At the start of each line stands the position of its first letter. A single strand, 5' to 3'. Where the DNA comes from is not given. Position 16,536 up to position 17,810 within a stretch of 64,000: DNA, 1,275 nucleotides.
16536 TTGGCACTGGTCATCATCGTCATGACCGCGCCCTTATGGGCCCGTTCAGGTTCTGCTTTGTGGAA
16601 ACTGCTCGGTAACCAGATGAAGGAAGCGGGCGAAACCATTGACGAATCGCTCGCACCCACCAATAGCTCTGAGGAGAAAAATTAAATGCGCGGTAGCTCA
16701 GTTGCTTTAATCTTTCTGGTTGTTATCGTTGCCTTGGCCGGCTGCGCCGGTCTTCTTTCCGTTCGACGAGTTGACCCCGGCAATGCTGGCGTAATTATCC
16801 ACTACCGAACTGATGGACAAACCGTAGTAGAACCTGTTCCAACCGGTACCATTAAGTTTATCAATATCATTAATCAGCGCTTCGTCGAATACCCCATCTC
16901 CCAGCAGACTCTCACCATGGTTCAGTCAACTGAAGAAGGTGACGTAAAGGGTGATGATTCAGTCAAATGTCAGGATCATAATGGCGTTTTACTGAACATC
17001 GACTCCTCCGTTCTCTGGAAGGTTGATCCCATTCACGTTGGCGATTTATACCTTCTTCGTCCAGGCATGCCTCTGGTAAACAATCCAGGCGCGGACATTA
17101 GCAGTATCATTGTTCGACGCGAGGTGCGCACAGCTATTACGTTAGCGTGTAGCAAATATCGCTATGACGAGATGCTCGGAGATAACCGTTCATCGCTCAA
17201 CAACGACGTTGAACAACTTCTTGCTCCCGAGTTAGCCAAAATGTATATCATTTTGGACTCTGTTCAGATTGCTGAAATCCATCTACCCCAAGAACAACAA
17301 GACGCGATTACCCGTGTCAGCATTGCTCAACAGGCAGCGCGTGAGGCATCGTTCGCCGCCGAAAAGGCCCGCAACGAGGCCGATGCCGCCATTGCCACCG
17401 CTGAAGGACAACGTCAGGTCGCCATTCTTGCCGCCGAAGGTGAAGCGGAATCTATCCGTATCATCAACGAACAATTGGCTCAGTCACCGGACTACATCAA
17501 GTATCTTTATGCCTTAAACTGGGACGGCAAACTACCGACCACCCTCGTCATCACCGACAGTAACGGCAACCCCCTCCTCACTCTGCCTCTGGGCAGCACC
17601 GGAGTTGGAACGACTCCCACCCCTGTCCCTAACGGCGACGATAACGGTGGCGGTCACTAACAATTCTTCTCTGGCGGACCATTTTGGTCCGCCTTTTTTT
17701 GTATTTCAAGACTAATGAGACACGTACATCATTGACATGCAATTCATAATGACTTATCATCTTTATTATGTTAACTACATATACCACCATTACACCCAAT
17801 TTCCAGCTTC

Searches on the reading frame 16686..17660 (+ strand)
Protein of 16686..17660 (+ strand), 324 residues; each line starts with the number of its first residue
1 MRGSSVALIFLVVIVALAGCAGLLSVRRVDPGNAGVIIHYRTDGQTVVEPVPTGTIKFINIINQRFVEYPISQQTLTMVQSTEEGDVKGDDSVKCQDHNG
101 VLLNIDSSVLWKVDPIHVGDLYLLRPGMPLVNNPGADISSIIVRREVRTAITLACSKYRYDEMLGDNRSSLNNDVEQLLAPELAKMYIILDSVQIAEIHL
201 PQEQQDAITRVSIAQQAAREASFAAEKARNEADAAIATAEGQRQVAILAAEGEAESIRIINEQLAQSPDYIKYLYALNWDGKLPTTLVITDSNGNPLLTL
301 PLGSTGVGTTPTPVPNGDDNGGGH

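Call 17: search_protein_families(library=pfam, proteins=[window:16686-17660:+], max_evalue=0.1)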
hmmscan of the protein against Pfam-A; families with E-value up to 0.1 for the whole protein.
window:16686-17660:+ (324 aa): 1 family
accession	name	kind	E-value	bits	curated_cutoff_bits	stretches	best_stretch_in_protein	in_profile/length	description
PF01145.31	Band_7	-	1e-19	71.7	23.6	1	28-233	2-175/176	SPFH domain / Band 7 family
